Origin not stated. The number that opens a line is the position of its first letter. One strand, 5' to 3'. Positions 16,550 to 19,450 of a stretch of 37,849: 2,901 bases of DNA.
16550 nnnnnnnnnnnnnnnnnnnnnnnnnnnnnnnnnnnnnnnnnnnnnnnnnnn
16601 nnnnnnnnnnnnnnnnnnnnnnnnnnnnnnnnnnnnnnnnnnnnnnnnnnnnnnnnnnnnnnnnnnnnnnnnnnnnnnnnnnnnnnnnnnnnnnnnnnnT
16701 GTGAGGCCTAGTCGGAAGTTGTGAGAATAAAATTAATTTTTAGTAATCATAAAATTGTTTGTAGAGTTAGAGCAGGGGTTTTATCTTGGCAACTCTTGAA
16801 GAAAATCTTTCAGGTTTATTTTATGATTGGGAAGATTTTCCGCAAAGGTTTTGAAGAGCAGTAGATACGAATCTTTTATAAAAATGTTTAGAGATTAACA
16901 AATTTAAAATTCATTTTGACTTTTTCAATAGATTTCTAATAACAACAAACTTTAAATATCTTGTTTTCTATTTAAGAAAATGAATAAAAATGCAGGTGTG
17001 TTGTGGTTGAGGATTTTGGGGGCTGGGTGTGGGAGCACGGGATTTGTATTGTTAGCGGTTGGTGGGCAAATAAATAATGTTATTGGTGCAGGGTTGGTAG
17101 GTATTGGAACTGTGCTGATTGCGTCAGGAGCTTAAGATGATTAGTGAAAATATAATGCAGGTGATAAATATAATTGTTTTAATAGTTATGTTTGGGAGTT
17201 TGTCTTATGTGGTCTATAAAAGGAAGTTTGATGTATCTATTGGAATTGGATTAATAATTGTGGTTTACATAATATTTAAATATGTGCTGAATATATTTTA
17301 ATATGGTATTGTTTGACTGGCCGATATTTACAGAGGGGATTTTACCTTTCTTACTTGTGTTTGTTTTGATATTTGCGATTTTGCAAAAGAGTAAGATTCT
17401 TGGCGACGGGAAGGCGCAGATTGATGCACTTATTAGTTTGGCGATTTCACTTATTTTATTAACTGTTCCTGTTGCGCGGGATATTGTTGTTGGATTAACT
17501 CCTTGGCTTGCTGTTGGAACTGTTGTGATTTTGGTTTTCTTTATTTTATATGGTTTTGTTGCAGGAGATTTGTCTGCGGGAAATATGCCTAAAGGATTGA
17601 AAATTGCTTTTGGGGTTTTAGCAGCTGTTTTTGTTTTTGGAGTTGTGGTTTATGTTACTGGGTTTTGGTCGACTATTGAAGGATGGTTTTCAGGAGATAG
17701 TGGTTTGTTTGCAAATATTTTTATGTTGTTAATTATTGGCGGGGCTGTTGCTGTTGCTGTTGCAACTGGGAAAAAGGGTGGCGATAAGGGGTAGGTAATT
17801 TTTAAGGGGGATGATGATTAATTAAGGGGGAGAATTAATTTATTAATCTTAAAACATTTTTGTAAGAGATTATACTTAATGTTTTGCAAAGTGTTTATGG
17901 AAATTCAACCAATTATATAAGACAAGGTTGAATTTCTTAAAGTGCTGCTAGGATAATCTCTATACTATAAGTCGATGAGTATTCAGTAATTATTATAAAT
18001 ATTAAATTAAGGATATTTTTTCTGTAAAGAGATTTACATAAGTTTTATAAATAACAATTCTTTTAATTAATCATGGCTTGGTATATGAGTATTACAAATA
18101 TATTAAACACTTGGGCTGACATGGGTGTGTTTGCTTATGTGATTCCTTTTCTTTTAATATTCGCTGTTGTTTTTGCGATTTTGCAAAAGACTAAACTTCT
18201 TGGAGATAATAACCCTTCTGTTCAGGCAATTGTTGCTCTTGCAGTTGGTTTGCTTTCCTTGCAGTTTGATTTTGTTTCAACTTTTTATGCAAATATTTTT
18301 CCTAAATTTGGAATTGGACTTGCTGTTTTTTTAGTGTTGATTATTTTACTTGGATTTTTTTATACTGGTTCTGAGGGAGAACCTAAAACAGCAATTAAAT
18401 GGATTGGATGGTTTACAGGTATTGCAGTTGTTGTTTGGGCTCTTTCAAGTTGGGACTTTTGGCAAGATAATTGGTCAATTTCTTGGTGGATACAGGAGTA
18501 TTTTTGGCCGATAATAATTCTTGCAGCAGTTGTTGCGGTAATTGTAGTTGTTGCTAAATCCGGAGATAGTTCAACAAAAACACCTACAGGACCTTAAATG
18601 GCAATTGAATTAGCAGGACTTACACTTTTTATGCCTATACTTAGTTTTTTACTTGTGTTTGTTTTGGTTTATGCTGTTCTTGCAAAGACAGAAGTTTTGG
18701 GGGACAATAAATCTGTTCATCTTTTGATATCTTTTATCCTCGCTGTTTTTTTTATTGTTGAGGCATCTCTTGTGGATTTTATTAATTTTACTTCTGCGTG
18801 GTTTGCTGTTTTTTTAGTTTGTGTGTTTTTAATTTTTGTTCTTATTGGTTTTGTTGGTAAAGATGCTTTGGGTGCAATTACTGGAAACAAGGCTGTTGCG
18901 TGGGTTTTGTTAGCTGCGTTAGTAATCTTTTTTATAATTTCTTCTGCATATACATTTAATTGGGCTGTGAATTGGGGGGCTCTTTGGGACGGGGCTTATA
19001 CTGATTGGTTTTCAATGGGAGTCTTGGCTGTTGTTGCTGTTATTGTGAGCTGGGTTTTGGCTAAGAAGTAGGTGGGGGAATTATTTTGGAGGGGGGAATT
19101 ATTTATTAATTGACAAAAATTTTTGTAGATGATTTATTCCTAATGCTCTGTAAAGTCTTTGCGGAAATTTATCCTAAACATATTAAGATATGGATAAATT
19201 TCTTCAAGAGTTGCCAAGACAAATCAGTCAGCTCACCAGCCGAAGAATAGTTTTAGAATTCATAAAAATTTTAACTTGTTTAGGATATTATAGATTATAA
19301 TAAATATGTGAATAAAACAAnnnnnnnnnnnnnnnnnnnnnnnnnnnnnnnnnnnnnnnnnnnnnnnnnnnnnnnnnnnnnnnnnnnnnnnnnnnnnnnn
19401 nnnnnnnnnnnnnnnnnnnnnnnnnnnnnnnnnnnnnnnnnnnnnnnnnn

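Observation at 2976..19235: Repeat family A: four ~130-180-bp intergenic copies with a hairpin that covaries between copies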

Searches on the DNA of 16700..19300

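Call 39: search_rna_families(source=window, start=16700, end=19300, threshold=evalue, max_evalue=10, show_alignments=2)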
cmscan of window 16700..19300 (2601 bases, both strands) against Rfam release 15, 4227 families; matches with E-value up to 10: 2.
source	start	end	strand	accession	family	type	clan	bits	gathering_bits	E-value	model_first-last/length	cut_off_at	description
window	17800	17854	+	RF00315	snoJ33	Gene; snRNA; snoRNA; CD-box;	-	16.3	45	8.8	1-81/81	no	Small nucleolar RNA J33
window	18210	18270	-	RF02929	algC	Cis-reg;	-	16.2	33.8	10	1-52/52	no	algC RNA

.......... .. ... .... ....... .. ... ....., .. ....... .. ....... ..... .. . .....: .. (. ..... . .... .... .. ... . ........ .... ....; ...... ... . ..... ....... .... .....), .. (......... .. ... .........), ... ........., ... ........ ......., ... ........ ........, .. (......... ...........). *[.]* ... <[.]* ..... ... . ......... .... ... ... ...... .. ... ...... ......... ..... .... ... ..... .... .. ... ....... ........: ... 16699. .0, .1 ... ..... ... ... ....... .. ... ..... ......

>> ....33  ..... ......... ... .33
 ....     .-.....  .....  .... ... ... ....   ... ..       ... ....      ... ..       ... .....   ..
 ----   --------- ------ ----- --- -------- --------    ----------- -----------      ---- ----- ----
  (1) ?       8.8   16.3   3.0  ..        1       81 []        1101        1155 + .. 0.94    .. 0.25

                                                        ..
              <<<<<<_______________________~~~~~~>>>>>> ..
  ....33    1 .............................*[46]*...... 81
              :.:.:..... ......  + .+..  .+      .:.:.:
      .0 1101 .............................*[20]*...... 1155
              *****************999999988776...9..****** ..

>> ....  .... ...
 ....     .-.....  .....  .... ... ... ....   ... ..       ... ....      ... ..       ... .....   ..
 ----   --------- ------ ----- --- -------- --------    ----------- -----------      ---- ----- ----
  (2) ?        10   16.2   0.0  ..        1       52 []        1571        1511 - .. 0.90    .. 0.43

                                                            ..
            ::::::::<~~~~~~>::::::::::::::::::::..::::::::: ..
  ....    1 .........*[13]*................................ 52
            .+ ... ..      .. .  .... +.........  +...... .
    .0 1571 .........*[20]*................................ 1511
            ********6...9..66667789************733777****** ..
